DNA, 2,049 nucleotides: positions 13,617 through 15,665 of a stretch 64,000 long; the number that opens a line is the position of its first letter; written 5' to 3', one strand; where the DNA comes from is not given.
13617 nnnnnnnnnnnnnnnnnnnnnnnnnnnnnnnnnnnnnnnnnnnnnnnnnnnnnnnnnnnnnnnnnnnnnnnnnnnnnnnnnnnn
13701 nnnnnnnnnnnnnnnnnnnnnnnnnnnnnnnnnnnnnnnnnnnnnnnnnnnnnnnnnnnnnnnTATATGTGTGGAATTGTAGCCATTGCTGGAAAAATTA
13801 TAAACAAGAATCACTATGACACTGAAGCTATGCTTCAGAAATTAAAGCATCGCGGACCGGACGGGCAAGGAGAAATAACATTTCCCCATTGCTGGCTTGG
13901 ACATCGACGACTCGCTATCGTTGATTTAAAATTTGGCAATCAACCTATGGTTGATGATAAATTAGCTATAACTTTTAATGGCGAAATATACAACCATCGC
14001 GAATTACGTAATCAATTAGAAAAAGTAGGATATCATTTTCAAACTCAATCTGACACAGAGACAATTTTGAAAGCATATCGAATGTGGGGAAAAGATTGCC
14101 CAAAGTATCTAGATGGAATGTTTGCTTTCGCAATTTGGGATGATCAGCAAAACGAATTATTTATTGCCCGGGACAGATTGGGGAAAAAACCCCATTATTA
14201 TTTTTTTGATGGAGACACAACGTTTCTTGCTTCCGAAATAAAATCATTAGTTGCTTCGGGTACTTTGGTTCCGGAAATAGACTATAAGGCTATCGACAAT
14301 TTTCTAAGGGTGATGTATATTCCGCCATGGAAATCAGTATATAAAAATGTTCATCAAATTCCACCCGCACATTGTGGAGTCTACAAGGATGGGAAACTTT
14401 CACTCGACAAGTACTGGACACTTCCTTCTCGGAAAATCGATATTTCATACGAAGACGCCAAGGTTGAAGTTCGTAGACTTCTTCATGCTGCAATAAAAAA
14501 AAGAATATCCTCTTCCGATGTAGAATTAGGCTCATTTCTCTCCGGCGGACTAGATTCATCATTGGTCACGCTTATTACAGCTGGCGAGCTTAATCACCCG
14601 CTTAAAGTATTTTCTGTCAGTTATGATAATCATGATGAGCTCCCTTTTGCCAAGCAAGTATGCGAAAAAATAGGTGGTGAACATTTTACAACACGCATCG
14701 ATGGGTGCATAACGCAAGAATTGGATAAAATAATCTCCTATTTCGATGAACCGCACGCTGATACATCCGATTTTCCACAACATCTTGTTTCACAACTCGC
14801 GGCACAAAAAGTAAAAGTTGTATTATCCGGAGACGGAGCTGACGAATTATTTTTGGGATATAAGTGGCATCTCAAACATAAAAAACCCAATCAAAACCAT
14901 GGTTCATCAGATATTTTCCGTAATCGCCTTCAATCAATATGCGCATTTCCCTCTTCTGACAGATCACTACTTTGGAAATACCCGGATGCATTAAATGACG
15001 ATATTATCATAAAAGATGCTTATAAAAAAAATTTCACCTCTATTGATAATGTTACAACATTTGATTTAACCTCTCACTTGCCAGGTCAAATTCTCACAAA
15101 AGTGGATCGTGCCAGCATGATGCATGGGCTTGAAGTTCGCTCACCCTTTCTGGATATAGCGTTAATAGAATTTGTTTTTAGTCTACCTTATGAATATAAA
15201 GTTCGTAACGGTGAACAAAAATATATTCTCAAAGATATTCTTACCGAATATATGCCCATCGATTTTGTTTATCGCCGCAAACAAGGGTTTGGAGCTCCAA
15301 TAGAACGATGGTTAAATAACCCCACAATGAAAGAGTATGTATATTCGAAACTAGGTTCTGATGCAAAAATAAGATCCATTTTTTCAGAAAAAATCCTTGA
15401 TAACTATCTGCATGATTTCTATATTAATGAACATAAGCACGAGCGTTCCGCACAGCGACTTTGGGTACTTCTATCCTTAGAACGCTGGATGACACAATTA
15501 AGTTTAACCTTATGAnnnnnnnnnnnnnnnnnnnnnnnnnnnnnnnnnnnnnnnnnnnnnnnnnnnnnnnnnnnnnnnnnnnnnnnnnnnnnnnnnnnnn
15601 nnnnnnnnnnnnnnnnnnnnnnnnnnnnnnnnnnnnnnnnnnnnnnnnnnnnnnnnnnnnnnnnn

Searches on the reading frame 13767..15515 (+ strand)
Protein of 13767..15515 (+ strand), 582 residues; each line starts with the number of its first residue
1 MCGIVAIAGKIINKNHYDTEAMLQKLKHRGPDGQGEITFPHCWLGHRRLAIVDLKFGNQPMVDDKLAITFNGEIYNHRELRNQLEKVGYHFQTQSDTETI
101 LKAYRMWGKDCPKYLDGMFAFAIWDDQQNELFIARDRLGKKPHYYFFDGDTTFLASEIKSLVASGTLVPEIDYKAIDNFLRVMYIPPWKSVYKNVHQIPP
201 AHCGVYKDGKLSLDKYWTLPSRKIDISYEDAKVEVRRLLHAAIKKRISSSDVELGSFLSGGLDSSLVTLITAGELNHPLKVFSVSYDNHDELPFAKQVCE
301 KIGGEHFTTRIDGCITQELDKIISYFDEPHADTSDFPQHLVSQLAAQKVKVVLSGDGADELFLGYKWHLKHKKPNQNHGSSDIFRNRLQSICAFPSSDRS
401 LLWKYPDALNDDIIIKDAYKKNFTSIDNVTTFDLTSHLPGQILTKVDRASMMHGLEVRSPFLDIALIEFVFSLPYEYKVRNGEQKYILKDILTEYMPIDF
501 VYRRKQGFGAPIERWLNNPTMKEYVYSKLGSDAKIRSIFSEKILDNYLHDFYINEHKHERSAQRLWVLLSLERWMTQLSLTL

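Call 5: search_protein_families(library=pfam, proteins=[window:13767-15515:+], max_evalue=0.01)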
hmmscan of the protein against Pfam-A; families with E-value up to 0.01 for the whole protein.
window:13767-15515:+ (582 aa): 6 families
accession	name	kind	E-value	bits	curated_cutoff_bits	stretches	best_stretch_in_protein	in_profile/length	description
PF00733.27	Asn_synthase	-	3.1e-82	277.5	21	1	234-575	1-353/354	Asparagine synthase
PF13537.11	GATase_7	-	1.2e-45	154.9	25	1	46-162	1-122/123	Glutamine amidotransferase domain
PF13522.11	GATase_6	-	5e-40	137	27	1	31-157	1-130/130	Glutamine amidotransferase domain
PF12481.13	DUF3700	-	2.1e-05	24.5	27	1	64-164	75-178/228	Aluminium induced protein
PF24167.1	DUF7411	-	0.00028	21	28.7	1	256-355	5-102/194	Family of unknown function (DUF7411)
PF02540.23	NAD_synthase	-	0.0073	15.9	21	0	250-365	19-137/242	NAD synthase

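Call 28: search_protein_families(library=padloc, proteins=[window:13767-15515:+], max_evalue=0.01)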
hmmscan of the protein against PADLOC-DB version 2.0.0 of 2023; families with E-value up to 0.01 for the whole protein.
window:13767-15515:+ (582 aa): 0 families

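Call 80: search_protein_families(library=ncbifam, proteins=[window:13767-15515:+], max_evalue=0.00001)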
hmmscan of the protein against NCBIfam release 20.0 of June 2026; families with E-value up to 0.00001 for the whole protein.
window:13767-15515:+ (582 aa): 9 families
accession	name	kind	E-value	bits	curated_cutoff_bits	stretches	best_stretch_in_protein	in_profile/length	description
TIGR01536.1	asn_synth_AEB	equivalog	5.3e-140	467.8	267.1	1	2-508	1-517/517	asparagine synthase (glutamine-hydrolyzing)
TIGR03108.1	eps_aminotran_1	hypoth_equivalog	1.6e-139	466.5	816.9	2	1-371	1-380/628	XrtA/PEP-CTERM system amidotransferase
TIGR03104.1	trio_amidotrans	equivalog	1.7e-110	370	570.1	1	1-576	1-587/589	N-acetylglutaminylglutamine amidotransferase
NF006949.0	PRK09431.1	equivalog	1.9e-87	294.1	499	3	1-165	1-169/554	asparagine synthase B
NF033535.1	lass_lactam_cya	exception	1.1e-77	262.1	525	2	2-360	5-374/668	lasso peptide isopeptide bond-forming cyclase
NF033561.1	macrolact_Ik_Al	subfamily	6.5e-16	58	300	1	187-369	150-338/561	albusnodin/ikarugamycin family macrolactam cyclase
NF001484.0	PRK00331.1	subfamily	3.9e-09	35.4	381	1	62-166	89-203/601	isomerizing glutamine--fructose-6-phosphate transaminase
TIGR01134.1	purF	equivalog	3.3e-08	33.3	350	1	57-161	83-199/432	amidophosphoribosyltransferase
TIGR01135.1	glmS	equivalog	1.6e-07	30.2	418.05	1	61-164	87-200/607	glutamine--fructose-6-phosphate transaminase (isomerizing)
